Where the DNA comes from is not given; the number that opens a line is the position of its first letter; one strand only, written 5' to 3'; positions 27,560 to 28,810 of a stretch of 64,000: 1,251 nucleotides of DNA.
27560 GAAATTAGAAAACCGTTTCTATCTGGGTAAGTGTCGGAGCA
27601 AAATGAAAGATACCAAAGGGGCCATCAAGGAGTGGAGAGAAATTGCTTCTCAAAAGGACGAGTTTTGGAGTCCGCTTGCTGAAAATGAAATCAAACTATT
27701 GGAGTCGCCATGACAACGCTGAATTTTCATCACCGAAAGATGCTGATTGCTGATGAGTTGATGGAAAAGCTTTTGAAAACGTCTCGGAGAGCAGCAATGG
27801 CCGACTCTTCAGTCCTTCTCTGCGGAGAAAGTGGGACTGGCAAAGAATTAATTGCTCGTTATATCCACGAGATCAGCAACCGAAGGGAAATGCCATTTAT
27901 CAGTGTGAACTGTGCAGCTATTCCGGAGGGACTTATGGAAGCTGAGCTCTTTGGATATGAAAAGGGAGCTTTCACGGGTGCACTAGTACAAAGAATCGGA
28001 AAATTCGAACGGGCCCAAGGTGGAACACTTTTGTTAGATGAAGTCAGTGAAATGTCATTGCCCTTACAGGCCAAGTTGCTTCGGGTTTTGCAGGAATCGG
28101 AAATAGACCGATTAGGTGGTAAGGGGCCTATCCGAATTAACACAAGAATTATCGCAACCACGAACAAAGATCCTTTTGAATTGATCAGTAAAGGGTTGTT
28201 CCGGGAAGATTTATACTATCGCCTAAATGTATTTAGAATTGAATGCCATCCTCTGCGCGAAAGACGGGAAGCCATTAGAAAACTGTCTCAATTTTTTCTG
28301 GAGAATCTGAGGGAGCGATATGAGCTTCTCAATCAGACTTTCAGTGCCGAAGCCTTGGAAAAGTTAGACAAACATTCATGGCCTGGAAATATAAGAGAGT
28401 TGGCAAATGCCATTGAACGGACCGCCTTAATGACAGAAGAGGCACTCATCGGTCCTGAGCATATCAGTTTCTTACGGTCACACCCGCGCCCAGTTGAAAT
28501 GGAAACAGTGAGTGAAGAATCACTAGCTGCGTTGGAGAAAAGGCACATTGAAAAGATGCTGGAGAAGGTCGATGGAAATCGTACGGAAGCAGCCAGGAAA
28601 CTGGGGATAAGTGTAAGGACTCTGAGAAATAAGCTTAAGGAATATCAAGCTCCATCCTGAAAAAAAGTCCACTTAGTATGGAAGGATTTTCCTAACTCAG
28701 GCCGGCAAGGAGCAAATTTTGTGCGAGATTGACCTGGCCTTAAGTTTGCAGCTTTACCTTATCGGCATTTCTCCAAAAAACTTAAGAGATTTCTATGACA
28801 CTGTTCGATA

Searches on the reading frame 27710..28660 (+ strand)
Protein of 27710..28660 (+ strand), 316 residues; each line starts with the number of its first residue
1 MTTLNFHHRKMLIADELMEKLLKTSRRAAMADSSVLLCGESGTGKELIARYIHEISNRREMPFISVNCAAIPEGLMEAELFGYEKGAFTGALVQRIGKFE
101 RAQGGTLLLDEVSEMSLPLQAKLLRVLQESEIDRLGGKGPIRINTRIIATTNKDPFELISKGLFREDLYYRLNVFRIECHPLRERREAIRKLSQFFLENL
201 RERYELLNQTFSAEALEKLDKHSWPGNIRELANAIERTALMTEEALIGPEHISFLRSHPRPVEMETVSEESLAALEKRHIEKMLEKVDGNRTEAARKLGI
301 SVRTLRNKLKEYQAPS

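Call 6: search_protein_families(library=pfam, proteins=[window:27710-28660:+])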
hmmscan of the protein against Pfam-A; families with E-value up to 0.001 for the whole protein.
window:27710-28660:+ (316 aa): 13 families
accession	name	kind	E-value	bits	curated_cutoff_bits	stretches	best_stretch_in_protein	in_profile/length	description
PF00158.32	Sigma54_activat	-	7.2e-67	224.7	20.2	1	14-178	4-168/168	Sigma-54 interaction domain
PF25601.1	AAA_lid_14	-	6.2e-19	68.1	27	1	183-254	1-72/87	AAA+ ATPase lid domain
PF14532.12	Sigma54_activ_2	-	2.5e-17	63.9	25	1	18-182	7-138/138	Sigma-54 interaction domain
PF02954.25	HTH_8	-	7.9e-15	54.7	22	1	272-312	2-42/42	Bacterial regulatory protein, Fis family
PF07728.20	AAA_5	-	5.3e-08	33.4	22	1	35-156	2-126/139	AAA domain (dynein-related subfamily)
PF00004.35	AAA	-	2.2e-05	25.3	21.2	1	35-165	1-120/131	ATPase family associated with various cellular activities (AAA)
PF07724.20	AAA_2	-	5e-05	23.8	27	1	33-154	4-126/166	AAA domain (Cdc48 subfamily)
PF18024.7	HTH_50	-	0.00019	21.5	27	0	270-313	6-48/50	Helix-turn-helix domain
PF13191.12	AAA_16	-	0.00032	21.7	32.6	0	17-128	8-103/167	AAA ATPase domain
PF01078.27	Mg_chelatase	-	0.00037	20.4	20.3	0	28-55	18-45/207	Magnesium chelatase, subunit ChlI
PF13245.12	AAA_19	-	0.00043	20.9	25.1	0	28-130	7-117/134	AAA domain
PF13401.12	AAA_22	-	0.00056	20.7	27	0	32-123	5-104/130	AAA domain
PF00493.29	MCM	-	0.00071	19.2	23.3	0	28-132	53-150/224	MCM P-loop domain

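Call 28: search_protein_families(library=ncbifam, proteins=[window:27710-28660:+], max_evalue=0.001)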
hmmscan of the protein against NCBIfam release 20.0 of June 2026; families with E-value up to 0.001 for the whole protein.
window:27710-28660:+ (316 aa): 31 families (the best 25 are shown)
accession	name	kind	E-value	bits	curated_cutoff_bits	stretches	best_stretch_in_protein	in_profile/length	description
NF050807.1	TransRegFlbDCaul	equivalog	1.7e-108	363.4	750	1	7-314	116-440/454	sigma-54-dependent transcriptional regulator FlbD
TIGR01817.1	nifA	equivalog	2.1e-98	330.4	528.85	1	10-267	196-453/534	nif-specific transcriptional activator NifA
NF008469.0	PRK11361.1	equivalog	1.3e-96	324.1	714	1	6-313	140-455/461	acetoacetate metabolism transcriptional regulator AtoC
NF041552.1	TF_PrdR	equivalog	3.5e-96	322.8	795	1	14-313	272-577/577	sigma-54 dependent transcriptional regulator PrdR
TIGR02915.1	PEP_resp_reg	equivalog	2e-94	316.9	502.6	1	11-313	141-443/445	PEP-CTERM-box response regulator transcription factor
NF003451.0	PRK05022.1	equivalog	7.9e-91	305.3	476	1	7-306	188-502/512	nitric oxide reductase transcriptional regulator NorR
TIGR01818.1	ntrC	equivalog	4e-88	296.2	558.6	1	17-250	142-375/463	nitrogen regulation protein NR(I)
NF049963.1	RespRegFlgRCampy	domain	2.4e-85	287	750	1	15-313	140-428/429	fla regulon two-component system response regulator FlgR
TIGR02329.1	propionate_PrpR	equivalog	2.7e-81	273.8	499.2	1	9-310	212-525/526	propionate catabolism operon regulatory protein PrpR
NF038308.1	RNA_repair_RtcR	equivalog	1.8e-80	271.3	650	1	14-312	185-516/530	RNA repair transcriptional activator RtcR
NF041906.1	V4R_TF_MobR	exception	1.2e-79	268.3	999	1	24-312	247-544/544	phenol degradation transcriptional regulator MobR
NF007689.0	PRK10365.1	equivalog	3.9e-79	266.5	760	1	11-309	141-439/441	sigma-54-dependent response regulator transcription factor ZraR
NF011953.0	PRK15424.1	equivalog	6.7e-78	262.6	703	1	9-311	219-533/538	propionate catabolism operon regulatory protein PrpR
TIGR02974.1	phageshock_pspF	equivalog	4e-77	259.7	443.55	1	20-242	10-233/336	phage shock protein operon transcriptional activator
NF011958.0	PRK15429.1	equivalog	7.5e-77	259.5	830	1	15-311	385-683/692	formate hydrogenlyase transcriptional activator FlhA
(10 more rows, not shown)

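Call 38: find_homologous_proteins(query=window:27710-28657:+, max_evalue=1e-30)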
Query window:27710-28657:+ (316 aa): 8000 proteins with E <= 1e-30 among 8000 candidates; the best 120 are listed.
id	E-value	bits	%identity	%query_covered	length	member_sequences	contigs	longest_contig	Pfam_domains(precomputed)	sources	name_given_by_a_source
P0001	3.3e-200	682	100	100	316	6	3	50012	PF00158.33,PF25601.2,PF02954.26,PF00004.36,PF14532.13,PF07728.21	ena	-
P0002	3.3e-134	465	70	99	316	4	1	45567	PF00158.33,PF25601.2,PF02954.26,PF14532.13,PF07728.21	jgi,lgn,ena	-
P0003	9.4e-132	457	70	99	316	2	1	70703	PF00158.33,PF25601.2,PF02954.26,PF14532.13,PF07728.21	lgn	-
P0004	2.7e-122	426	64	100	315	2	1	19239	PF00158.33,PF07724.21,PF25601.2,PF02954.26,PF14532.13,PF07728.21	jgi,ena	-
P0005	4.2e-122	425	63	99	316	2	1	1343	PF00158.33,PF07724.21,PF25601.2,PF02954.26,PF14532.13,PF07728.21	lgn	-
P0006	5.5e-122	425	63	99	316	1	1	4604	PF00158.33,PF25601.2,PF02954.26,PF14532.13,PF07728.21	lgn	-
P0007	5.7e-121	422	63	99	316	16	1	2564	PF00158.33,PF25601.2,PF02954.26,PF14532.13,PF07728.21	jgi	jgi:DNA-binding NtrC family response regulator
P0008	4.5e-120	419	64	100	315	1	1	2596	PF00158.33,PF25601.2,PF02954.26,PF14532.13,PF07728.21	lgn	-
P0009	5.1e-120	418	64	99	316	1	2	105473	PF00158.33,PF07724.21,PF25601.2,PF02954.26,PF14532.13,PF07728.21,PF01078.28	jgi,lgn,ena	-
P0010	5.4e-120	418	64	99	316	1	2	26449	PF00158.33,PF25601.2,PF02954.26,PF14532.13,PF07728.21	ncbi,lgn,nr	ncbi:MAG: sigma-54-dependent Fis family transcriptional regulator [Proteobacteria bacterium]|nr:sigm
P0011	2.3e-119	416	63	99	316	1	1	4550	PF00158.33,PF25601.2,PF02954.26,PF14532.13,PF07728.21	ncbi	ncbi:MAG: sigma-54 interaction domain-containing protein [Pseudomonadota bacterium]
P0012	2.5e-118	413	63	99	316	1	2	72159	PF00158.33,PF25601.2,PF02954.26,PF14532.13,PF07728.21,PF01078.28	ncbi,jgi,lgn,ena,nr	ncbi:sigma-54-dependent Fis family transcriptional regulator [bacterium]|nr:sigma-54-dependent Fis f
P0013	3.2e-118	413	64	98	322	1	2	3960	PF00158.33,PF25601.2,PF02954.26,PF14532.13,PF07728.21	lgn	-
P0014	5.1e-118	412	63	99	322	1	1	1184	PF00158.33,PF07724.21,PF25601.2,PF02954.26,PF00004.36,PF14532.13,PF07728.21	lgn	-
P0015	3.0e-117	409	61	99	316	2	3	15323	PF00158.33,PF07724.21,PF25601.2,PF02954.26,PF14532.13,PF07728.21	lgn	-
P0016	3.1e-117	409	62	99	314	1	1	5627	PF00158.33,PF25601.2,PF02954.26,PF00004.36,PF14532.13,PF07728.21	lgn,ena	-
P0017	5.4e-116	405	62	99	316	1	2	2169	PF00158.33,PF25601.2,PF02954.26,PF00004.36,PF14532.13,PF07728.21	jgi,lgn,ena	-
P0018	1.6e-115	404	61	99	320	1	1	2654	PF00158.33,PF25601.2,PF02954.26,PF00004.36,PF14532.13,PF07728.21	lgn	-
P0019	1.7e-115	404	62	99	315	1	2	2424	PF00158.33,PF07724.21,PF25601.2,PF02954.26,PF14532.13,PF07728.21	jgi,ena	jgi:two-component system response regulator FlrC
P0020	6.4e-115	402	59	99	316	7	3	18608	PF00158.33,PF25601.2,PF02954.26,PF14532.13,PF07728.21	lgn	-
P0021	8.6e-115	401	59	99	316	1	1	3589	PF00158.33,PF07724.21,PF25601.2,PF02954.26,PF14532.13,PF07728.21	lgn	-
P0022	7.3e-114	398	62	99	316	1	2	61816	PF00158.33,PF07724.21,PF25601.2,PF02954.26,PF00004.36,PF14532.13,PF01078.28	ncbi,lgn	-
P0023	1.2e-112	394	62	99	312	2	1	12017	PF00158.33,PF07724.21,PF25601.2,PF02954.26,PF00004.36,PF14532.13,PF07728.21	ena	-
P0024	1.3e-112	394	62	98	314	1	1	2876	PF00158.33,PF25601.2,PF02954.26,PF14532.13,PF07728.21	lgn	-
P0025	4.6e-112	392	60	100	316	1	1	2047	PF00158.33,PF25601.2,PF02954.26,PF14532.13,PF07728.21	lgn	-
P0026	1.3e-111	391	60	99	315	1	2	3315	PF00158.33,PF25601.2,PF02954.26,PF14532.13,PF07728.21,PF13191.13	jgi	-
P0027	2.0e-111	390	60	99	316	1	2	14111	PF00158.33,PF25601.2,PF02954.26,PF00004.36,PF14532.13,PF07728.21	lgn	-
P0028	7.7e-111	388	61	98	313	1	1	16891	PF00158.33,PF25601.2,PF02954.26,PF14532.13,PF07728.21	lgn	-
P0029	1.1e-110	388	61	98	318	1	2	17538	PF00158.33,PF25601.2,PF02954.26,PF14532.13,PF07728.21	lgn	-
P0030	3.0e-110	386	62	98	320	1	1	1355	PF00158.33,PF25601.2,PF02954.26,PF14532.13,PF07728.21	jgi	jgi:transcriptional regulator with PAS, ATPase and Fis domain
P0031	3.6e-110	386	65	94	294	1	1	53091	PF00158.33,PF07724.21,PF25601.2,PF02954.26,PF14532.13,PF07728.21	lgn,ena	-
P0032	3.7e-110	386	60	98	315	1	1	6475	PF00158.33,PF25601.2,PF02954.26,PF14532.13,PF07728.21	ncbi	-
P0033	7.7e-110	385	60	99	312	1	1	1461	PF00158.33,PF25601.2,PF02954.26,PF00004.36,PF14532.13,PF07728.21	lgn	-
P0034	7.9e-110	385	61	99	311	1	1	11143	PF00158.33,PF07724.21,PF25601.2,PF02954.26,PF00493.30,PF00004.36,PF14532.13,PF07728.21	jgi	jgi:two-component system response regulator FlrC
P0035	8.5e-110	385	61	99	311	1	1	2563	PF00158.33,PF25601.2,PF02954.26,PF14532.13,PF07728.21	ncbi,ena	-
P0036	8.6e-110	385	58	99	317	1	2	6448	PF00158.33,PF25601.2,PF02954.26,PF14532.13,PF07728.21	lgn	-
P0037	9.7e-110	385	61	98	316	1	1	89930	PF00158.33,PF25601.2,PF02954.26,PF14532.13,PF07728.21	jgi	jgi:transcriptional regulator with PAS, ATPase and Fis domain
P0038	1.1e-109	385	58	99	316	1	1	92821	PF00158.33,PF25601.2,PF02954.26,PF14532.13,PF07728.21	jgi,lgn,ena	-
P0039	1.4e-109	384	58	97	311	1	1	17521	PF00158.33,PF25601.2,PF02954.26,PF00004.36,PF14532.13,PF07728.21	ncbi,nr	ncbi:MAG: sigma-54-dependent Fis family transcriptional regulator [Deltaproteobacteria bacterium]|nr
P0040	1.4e-109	384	61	99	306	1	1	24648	PF00158.33,PF25601.2,PF02954.26,PF00004.36,PF14532.13,PF07728.21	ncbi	-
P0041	6.0e-109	382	61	99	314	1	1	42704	PF00158.33,PF25601.2,PF02954.26,PF14532.13,PF07728.21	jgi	jgi:transcriptional regulator with PAS, ATPase and Fis domain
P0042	6.4e-108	379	60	99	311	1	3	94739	PF00158.33,PF25601.2,PF02954.26,PF00004.36,PF14532.13,PF07728.21,PF01078.28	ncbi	-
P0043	8.3e-108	378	61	99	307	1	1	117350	PF00158.33,PF25601.2,PF02954.26,PF00004.36,PF14532.13,PF07728.21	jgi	jgi:transcriptional regulator with PAS, ATPase and Fis domain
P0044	1.2e-107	378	59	99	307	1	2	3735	PF00158.33,PF25601.2,PF02954.26,PF00004.36,PF13401.13,PF14532.13,PF07728.21,PF01078.28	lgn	-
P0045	2.4e-107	377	59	99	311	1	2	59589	PF00158.33,PF25601.2,PF02954.26,PF18024.8,PF14532.13,PF07728.21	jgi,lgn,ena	-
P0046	2.6e-107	377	56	99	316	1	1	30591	PF00158.33,PF25601.2,PF02954.26,PF14532.13,PF07728.21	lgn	-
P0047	3.6e-107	376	59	98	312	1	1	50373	PF00158.33,PF25601.2,PF02954.26,PF00004.36,PF14532.13,PF07728.21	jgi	-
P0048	4.3e-107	376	59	99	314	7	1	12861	PF00158.33,PF25601.2,PF02954.26,PF00004.36,PF14532.13,PF07728.21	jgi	jgi:transcriptional regulator with PAS, ATPase and Fis domain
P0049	4.8e-107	376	59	98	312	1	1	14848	PF00158.33,PF25601.2,PF02954.26,PF00004.36,PF14532.13,PF07728.21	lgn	-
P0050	7.2e-107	375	60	99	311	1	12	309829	PF00158.33,PF25601.2,PF02954.26,PF00004.36,PF14532.13,PF07728.21,PF01078.28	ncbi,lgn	-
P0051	7.8e-107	375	57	99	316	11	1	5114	PF00158.33,PF07724.21,PF25601.2,PF02954.26,PF14532.13,PF07728.21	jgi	-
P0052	1.1e-106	375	59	100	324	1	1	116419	PF00158.33,PF25601.2,PF02954.26,PF14532.13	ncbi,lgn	-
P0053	2.2e-106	374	58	99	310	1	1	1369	PF00158.33,PF25601.2,PF02954.26,PF00004.36,PF14532.13,PF07728.21,PF01078.28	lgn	-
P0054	8.7e-106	372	60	98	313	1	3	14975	PF00158.33,PF25601.2,PF02954.26,PF14532.13,PF07728.21,PF01078.28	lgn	-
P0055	1.0e-105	371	58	99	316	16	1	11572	PF00158.33,PF25601.2,PF02954.26,PF14532.13,PF07728.21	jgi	-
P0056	1.5e-105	371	60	99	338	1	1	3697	PF00158.33,PF25601.2,PF02954.26,PF00004.36,PF14532.13,PF07728.21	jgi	jgi:two-component system, response regulator FlrC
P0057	1.8e-105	371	56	99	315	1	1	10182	PF00158.33,PF25601.2,PF02954.26,PF14532.13,PF07728.21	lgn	-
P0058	2.8e-105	370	58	99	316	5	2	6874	PF00158.33,PF25601.2,PF02954.26,PF00004.36,PF14532.13,PF07728.21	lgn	-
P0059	4.1e-105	370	58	99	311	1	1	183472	PF00158.33,PF07724.21,PF25601.2,PF02954.26,PF00004.36,PF14532.13,PF07728.21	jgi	-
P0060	4.9e-105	369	57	99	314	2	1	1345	PF00158.33,PF25601.2,PF02954.26,PF00004.36,PF14532.13,PF07728.21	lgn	-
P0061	6.1e-105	369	59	99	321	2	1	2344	PF00158.33,PF25601.2,PF02954.26,PF14532.13,PF07728.21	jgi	jgi:two-component system, response regulator FlrC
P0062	7.1e-105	369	59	99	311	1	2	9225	PF00158.33,PF25601.2,PF02954.26,PF00004.36,PF14532.13,PF07728.21,PF01078.28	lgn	-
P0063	7.6e-105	369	60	99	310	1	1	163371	PF00158.33,PF25601.2,PF02954.26,PF14532.13,PF07728.21,PF01078.28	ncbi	-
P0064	7.6e-105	369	58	99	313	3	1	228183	PF00158.33,PF25601.2,PF02954.26,PF14532.13,PF07728.21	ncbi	-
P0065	8.9e-105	368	56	99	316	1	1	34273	PF00158.33,PF25601.2,PF02954.26,PF14532.13,PF07728.21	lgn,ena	-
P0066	9.0e-105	368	56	99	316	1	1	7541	PF00158.33,PF25601.2,PF02954.26,PF14532.13,PF07728.21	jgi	jgi:two-component system response regulator FlrC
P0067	9.7e-105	368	57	99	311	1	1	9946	PF00158.33,PF25601.2,PF02954.26,PF14532.13,PF07728.21,PF01078.28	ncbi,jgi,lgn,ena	jgi:two-component system response regulator FlrC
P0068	1.0e-104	368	59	99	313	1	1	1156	PF00158.33,PF25601.2,PF02954.26,PF14532.13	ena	-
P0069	1.2e-104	368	59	98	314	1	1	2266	PF00158.33,PF25601.2,PF02954.26,PF00004.36,PF13401.13,PF14532.13,PF07728.21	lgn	-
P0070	1.4e-104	368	59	99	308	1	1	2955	PF00158.33,PF25601.2,PF02954.26,PF00004.36,PF14532.13,PF07728.21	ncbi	-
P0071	3.4e-104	367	57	99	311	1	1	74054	PF00158.33,PF25601.2,PF02954.26,PF14532.13,PF07728.21,PF13191.13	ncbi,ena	-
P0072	4.1e-104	366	57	98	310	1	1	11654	PF00158.33,PF25601.2,PF02954.26,PF00004.36,PF14532.13,PF07728.21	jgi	jgi:two-component system, response regulator FlrC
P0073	5.2e-104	366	58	99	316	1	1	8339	PF00158.33,PF25601.2,PF02954.26,PF00004.36,PF14532.13,PF07728.21,PF01078.28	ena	-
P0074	5.5e-104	366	54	99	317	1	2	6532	PF00158.33,PF25601.2,PF02954.26,PF14532.13,PF07728.21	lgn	-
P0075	7.4e-104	365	59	97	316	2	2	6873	PF00158.33,PF25601.2,PF02954.26,PF14532.13,PF07728.21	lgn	-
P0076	8.9e-104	365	58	99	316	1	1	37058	PF00158.33,PF25601.2,PF02954.26,PF14532.13,PF07728.21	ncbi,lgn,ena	-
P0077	9.7e-104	365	56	98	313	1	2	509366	PF00158.33,PF25601.2,PF02954.26,PF00004.36,PF14532.13,PF07728.21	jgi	jgi:transcriptional regulator with PAS, ATPase and Fis domain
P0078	1.6e-103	364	59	99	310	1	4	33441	PF00158.33,PF25601.2,PF02954.26,PF00004.36,PF14532.13,PF07728.21,PF01078.28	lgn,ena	-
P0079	2.3e-103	364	58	99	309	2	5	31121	PF00158.33,PF25601.2,PF02954.26,PF14532.13,PF07728.21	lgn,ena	-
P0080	2.3e-103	364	57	99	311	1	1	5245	PF00158.33,PF25601.2,PF02954.26,PF00004.36,PF14532.13,PF07728.21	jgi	-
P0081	3.4e-103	363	55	99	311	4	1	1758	PF00158.33,PF25601.2,PF02954.26,PF14532.13,PF07728.21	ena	-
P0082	4.1e-103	363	59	98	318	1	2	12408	PF00158.33,PF25601.2,PF02954.26,PF14532.13,PF07728.21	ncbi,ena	-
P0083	5.3e-103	363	58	99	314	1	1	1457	PF00158.33,PF25601.2,PF02954.26,PF00004.36,PF14532.13,PF07728.21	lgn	-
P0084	5.5e-103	363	58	98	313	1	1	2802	PF00158.33,PF25601.2,PF02954.26,PF14532.13,PF07728.21,PF01078.28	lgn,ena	-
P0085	8.1e-103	362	58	98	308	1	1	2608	PF00158.33,PF07724.21,PF25601.2,PF02954.26,PF14532.13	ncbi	-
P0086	2.5e-102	360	56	98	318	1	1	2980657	PF00158.33,PF25601.2,PF02954.26,PF14532.13,PF07728.21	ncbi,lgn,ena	-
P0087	2.7e-102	360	56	99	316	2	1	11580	PF00158.33,PF25601.2,PF02954.26,PF14532.13,PF07728.21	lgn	-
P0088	3.7e-102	360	56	98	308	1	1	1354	PF00158.33,PF25601.2,PF02954.26,PF14532.13,PF07728.21,PF01078.28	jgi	jgi:transcriptional regulator with PAS, ATPase and Fis domain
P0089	4.0e-102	360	56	96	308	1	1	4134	PF00158.33,PF25601.2,PF02954.26,PF14532.13,PF07728.21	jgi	-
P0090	4.9e-102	359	57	98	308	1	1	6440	PF00158.33,PF25601.2,PF02954.26,PF14532.13,PF07728.21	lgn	-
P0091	6.8e-102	359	57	99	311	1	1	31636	PF00158.33,PF25601.2,PF02954.26,PF00004.36,PF14532.13,PF07728.21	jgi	-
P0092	9.7e-102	358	58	99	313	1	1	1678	PF00158.33,PF25601.2,PF02954.26,PF14532.13,PF07728.21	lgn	-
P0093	1.6e-101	358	59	100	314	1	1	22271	PF00158.33,PF25601.2,PF02954.26,PF14532.13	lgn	-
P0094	1.8e-101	358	57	99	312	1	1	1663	PF00158.33,PF25601.2,PF02954.26,PF00004.36,PF14532.13,PF07728.21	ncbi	-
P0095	3.3e-101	357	57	98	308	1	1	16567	PF00158.33,PF25601.2,PF02954.26,PF14532.13,PF07728.21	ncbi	-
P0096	4.1e-101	356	57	98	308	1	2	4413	PF00158.33,PF25601.2,PF02954.26,PF14532.13,PF07728.21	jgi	jgi:transcriptional regulator with PAS, ATPase and Fis domain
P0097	4.4e-101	356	59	99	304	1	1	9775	PF00158.33,PF25601.2,PF02954.26,PF14532.13,PF07728.21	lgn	-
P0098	4.6e-101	356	56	99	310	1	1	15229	PF00158.33,PF25601.2,PF02954.26,PF00004.36,PF14532.13,PF07728.21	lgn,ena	-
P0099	8.3e-101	355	56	98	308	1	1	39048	PF00158.33,PF25601.2,PF02954.26,PF14532.13,PF07728.21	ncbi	-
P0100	1.1e-100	355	56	99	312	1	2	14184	PF00158.33,PF25601.2,PF02954.26,PF14532.13,PF07728.21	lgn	-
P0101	1.9e-100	354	59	94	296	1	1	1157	PF00158.33,PF25601.2,PF02954.26,PF00004.36,PF14532.13,PF07728.21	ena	-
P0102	3.0e-100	354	58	99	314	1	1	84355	PF00158.33,PF25601.2,PF02954.26,PF14532.13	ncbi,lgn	-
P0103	3.2e-100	353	57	98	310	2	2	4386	PF00158.33,PF25601.2,PF02954.26,PF00004.36,PF14532.13,PF07728.21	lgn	-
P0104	3.4e-100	353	57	96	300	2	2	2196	PF00158.33,PF25601.2,PF02954.26,PF00004.36,PF14532.13,PF07728.21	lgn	-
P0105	3.6e-100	353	56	98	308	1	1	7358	PF00158.33,PF25601.2,PF02954.26,PF14532.13,PF07728.21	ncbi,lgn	-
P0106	7.2e-100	352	57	98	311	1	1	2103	PF00158.33,PF25601.2,PF02954.26,PF00004.36,PF14532.13,PF07728.21,PF01078.28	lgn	-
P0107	8.3e-100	352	57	99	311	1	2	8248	PF00158.33,PF25601.2,PF02954.26,PF00004.36,PF14532.13,PF07728.21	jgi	jgi:transcriptional regulator with PAS, ATPase and Fis domain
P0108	1.1e-99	352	55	99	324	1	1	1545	PF00158.33,PF25601.2,PF02954.26,PF14532.13,PF07728.21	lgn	-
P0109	1.3e-99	352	55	99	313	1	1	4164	PF00158.33,PF25601.2,PF02954.26,PF14532.13,PF07728.21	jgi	jgi:transcriptional regulator with PAS, ATPase and Fis domain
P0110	1.4e-99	351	57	97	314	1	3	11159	PF00158.33,PF25601.2,PF02954.26,PF14532.13,PF07728.21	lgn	-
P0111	3.0e-99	350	55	100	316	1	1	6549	PF00158.33,PF25601.2,PF02954.26,PF14532.13,PF07728.21,PF01078.28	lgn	-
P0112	9.6e-99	349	57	97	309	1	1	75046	PF00158.33,PF25601.2,PF02954.26,PF00004.36,PF14532.13,PF07728.21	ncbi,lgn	-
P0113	2.2e-98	347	56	99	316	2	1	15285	PF00158.33,PF25601.2,PF02954.26,PF14532.13,PF07728.21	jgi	-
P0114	4.6e-98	346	58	93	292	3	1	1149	PF00158.33,PF25601.2,PF02954.26,PF14532.13,PF07728.21,PF01078.28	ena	-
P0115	1.1e-97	345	55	98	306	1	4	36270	PF00158.33,PF07724.21,PF25601.2,PF02954.26,PF14532.13,PF07728.21,PF01078.28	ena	-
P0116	1.8e-97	344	55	99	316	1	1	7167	PF00158.33,PF25601.2,PF02954.26,PF14532.13,PF07728.21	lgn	-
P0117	4.9e-97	343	60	88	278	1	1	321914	PF00158.33,PF25601.2,PF02954.26,PF00004.36,PF14532.13,PF07728.21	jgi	jgi:transcriptional regulator with PAS, ATPase and Fis domain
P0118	8.0e-97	342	59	93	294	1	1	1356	PF00158.33,PF25601.2,PF02954.26,PF14532.13,PF07728.21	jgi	jgi:two-component system response regulator FlrC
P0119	2.8e-96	341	54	99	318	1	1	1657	PF00158.33,PF25601.2,PF02954.26,PF14532.13,PF07728.21,PF01078.28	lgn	-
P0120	3.0e-96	340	54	99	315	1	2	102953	PF00158.33,PF25601.2,PF02954.26,PF14532.13,PF07728.21,PF01078.28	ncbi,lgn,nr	ncbi:MAG: sigma-54-dependent Fis family transcriptional regulator [Deltaproteobacteria bacterium]|nr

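Call 39: find_encoding_contigs(protein=P0086, flank=6000, max_places=2)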
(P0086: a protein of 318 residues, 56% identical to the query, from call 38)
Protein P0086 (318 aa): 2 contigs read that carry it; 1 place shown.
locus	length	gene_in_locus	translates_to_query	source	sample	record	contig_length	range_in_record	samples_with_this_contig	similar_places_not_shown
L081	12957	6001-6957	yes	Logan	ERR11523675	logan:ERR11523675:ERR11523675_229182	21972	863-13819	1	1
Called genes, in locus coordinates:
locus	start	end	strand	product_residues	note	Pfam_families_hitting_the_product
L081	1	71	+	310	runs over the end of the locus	?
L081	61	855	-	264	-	PF02470:MlaD, PF28544:Helical_needle (weak)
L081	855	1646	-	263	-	PF00005:ABC_tran, PF13304:AAA_21 (weak)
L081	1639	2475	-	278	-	PF02405:MlaE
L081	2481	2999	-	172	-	-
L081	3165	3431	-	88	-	-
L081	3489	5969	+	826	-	PF13432:TPR_16 (faint), PF07719:TPR_2 (faint), PF14559:TPR_19 (faint)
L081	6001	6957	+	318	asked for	PF00158:Sigma54_activat, PF14532:Sigma54_activ_2, PF07728:AAA_5 (weak), PF25601:AAA_lid_14, PF02954:HTH_8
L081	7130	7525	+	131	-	-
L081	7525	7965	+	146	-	PF00460:Flg_bb_rod, PF06429:Flg_bbr_C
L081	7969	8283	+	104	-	PF02049:FliE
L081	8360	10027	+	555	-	PF01514:YscJ_FliF, PF08345:YscJ_FliF_C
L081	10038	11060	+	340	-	PF03448:MgtE_N (faint), PF14842:FliG_N, PF14841:FliG_M, PF01706:FliG_C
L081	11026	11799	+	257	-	PF02108:FliH (weak)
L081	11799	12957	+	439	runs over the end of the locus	PF00006:ATP-synt_ab, PF18269:T3SS_ATPase_C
